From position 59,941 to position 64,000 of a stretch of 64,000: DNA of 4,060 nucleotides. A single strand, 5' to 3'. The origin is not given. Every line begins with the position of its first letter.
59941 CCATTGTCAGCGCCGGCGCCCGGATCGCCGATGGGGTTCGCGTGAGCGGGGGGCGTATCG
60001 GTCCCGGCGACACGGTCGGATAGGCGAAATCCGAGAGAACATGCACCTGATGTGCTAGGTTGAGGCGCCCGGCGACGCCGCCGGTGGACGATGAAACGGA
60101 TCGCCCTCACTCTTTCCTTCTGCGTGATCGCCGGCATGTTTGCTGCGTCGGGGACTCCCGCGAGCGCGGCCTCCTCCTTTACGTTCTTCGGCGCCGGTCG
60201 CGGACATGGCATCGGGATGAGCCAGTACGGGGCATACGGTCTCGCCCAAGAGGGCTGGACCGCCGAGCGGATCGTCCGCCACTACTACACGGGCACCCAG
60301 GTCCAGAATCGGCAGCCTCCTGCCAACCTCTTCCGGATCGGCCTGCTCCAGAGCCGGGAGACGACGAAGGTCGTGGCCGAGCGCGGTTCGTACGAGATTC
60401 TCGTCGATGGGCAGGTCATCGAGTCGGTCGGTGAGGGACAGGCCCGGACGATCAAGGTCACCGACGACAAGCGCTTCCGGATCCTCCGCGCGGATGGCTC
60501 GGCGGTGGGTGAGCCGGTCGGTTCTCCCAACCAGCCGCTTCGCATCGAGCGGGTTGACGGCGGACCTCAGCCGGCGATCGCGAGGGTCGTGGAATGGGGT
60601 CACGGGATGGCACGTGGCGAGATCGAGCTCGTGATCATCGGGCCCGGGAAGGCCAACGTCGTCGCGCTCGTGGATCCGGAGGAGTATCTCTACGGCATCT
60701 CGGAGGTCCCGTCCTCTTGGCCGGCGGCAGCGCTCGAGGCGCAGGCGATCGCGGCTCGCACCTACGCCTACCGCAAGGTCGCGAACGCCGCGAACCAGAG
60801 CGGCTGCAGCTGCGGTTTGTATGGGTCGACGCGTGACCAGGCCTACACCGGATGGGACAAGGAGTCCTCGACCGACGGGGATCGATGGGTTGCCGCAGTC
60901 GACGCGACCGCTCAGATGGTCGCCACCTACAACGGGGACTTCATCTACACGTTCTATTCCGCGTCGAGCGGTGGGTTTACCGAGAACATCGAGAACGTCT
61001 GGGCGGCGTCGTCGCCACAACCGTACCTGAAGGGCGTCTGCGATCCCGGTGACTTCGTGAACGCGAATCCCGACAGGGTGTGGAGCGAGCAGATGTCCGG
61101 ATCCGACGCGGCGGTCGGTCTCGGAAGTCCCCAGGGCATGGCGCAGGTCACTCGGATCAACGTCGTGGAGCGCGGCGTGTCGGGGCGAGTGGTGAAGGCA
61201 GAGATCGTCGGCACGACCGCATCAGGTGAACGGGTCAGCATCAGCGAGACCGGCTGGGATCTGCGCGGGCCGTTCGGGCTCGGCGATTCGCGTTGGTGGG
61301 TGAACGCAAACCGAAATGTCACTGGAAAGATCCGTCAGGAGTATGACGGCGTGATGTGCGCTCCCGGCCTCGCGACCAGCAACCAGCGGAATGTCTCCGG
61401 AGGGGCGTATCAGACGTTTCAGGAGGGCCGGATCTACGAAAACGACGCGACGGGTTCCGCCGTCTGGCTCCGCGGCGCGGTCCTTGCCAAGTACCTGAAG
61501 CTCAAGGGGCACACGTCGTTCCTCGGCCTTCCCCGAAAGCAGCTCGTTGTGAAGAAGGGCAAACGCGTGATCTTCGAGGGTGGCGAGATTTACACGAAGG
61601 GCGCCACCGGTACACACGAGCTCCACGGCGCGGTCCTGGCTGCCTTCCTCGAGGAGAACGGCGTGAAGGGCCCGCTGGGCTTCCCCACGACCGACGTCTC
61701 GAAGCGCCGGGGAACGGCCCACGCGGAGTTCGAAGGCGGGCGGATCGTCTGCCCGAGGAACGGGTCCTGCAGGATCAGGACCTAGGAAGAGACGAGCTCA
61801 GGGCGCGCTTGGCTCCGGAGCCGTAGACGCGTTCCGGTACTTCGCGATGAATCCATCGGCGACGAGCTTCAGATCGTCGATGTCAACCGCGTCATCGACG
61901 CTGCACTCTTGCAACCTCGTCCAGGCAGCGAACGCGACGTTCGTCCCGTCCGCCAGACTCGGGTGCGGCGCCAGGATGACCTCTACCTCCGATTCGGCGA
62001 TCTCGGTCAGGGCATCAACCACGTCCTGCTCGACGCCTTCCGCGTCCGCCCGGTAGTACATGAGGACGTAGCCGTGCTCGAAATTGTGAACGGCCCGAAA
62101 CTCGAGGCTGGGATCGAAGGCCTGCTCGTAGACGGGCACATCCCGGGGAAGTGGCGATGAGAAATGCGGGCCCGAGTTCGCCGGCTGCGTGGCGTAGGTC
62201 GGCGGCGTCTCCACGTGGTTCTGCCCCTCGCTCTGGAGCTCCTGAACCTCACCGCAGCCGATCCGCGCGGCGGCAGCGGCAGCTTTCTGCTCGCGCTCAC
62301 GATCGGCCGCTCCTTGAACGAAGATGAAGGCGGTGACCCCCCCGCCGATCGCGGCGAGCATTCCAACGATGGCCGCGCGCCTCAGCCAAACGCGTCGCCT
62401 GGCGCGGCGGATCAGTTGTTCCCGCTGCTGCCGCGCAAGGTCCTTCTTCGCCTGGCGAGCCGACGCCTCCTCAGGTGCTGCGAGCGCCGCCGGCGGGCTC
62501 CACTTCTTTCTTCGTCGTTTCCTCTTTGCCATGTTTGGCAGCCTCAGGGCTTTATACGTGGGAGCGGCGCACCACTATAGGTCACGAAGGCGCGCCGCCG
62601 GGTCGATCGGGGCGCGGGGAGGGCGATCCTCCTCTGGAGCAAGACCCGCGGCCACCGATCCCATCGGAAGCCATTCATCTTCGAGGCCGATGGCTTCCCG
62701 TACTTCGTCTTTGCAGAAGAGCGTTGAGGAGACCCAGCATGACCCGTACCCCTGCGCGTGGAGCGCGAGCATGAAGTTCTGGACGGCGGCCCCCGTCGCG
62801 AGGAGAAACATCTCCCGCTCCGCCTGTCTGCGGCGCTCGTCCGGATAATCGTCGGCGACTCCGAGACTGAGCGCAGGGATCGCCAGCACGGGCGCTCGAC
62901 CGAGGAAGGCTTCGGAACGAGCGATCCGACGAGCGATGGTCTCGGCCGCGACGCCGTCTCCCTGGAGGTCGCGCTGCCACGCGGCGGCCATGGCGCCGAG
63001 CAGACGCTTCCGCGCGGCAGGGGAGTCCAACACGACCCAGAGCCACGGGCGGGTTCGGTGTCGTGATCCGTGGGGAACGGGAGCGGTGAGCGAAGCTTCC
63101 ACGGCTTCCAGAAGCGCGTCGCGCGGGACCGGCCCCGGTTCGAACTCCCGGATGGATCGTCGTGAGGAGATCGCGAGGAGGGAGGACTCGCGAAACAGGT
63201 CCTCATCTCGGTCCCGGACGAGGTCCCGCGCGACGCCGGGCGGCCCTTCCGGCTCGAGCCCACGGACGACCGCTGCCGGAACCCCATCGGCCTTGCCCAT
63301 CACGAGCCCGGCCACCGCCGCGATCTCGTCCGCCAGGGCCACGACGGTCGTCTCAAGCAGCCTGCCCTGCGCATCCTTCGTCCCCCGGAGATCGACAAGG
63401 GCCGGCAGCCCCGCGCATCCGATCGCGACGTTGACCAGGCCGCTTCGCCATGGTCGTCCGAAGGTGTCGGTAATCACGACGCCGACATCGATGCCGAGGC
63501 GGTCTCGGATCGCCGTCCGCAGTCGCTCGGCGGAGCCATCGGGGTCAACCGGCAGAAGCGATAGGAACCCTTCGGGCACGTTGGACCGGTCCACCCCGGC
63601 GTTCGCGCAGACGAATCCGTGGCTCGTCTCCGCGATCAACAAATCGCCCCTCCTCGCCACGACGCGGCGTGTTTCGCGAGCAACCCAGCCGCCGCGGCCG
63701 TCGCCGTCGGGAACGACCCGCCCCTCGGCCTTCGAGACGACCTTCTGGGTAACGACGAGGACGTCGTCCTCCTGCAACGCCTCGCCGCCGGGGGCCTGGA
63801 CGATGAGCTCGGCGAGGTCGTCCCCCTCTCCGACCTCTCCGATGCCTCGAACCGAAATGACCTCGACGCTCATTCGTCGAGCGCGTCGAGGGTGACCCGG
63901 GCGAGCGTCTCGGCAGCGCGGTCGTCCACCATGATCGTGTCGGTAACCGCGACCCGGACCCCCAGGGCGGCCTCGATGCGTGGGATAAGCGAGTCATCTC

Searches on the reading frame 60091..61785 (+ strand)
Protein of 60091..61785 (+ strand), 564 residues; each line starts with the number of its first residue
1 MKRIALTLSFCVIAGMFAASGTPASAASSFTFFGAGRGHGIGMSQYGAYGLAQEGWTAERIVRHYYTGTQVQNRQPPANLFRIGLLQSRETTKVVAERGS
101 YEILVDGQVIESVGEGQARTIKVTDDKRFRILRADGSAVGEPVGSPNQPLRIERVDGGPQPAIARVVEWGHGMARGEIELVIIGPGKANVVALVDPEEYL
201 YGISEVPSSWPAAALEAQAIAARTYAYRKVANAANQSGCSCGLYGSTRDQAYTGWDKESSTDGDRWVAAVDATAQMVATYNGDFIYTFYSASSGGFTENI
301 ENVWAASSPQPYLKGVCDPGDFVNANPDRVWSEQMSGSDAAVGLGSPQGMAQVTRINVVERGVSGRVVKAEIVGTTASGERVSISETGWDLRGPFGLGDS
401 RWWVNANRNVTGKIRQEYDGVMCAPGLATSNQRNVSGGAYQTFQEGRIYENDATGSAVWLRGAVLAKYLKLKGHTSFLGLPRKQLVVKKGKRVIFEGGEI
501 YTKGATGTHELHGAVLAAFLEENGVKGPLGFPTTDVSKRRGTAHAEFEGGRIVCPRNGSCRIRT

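Call 44: search_protein_families(library=pfam, proteins=[window:60091-61785:+], max_evalue=0.00001)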
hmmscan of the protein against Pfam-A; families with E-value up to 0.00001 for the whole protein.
window:60091-61785:+ (564 aa): 2 families
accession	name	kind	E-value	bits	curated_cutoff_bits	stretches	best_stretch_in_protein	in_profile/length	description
PF08310.17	LGFP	-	3.2e-21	75.9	22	1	426-475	2-52/53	LGFP repeat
PF08486.15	SpoIID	-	1.3e-17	64.6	23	1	187-280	4-97/97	Stage II sporulation protein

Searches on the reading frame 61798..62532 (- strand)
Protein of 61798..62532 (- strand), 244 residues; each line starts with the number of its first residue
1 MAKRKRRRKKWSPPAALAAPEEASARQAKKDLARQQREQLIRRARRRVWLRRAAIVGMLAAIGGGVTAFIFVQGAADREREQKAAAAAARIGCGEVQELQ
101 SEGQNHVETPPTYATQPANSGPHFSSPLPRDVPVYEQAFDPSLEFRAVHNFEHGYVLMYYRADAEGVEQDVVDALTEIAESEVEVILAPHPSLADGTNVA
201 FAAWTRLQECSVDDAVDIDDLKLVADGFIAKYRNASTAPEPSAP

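Call 44: search_protein_families(library=pfam, proteins=[window:61798-62532:-], max_evalue=0.00001)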
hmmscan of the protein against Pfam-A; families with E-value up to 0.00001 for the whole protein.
window:61798-62532:- (244 aa): 1 family
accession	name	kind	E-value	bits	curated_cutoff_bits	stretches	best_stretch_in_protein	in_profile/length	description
PF11303.13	DUF3105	-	7e-18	65.3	25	1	106-243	1-126/130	Protein of unknown function (DUF3105)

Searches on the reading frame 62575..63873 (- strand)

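Call 44: search_protein_families(library=pfam, proteins=[window:62575-63873:-], max_evalue=0.00001)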
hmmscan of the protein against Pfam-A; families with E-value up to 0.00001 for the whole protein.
window:62575-63873:- (432 aa): 2 families
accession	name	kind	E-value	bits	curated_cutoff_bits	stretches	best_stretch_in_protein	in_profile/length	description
PF01996.21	F420_ligase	-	7.5e-59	199.3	25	2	64-205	77-218/218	F420-0:Gamma-glutamyl ligase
PF00881.29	Nitroreductase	-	4.3e-29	102.3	23.5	1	235-410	1-166/167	Nitroreductase family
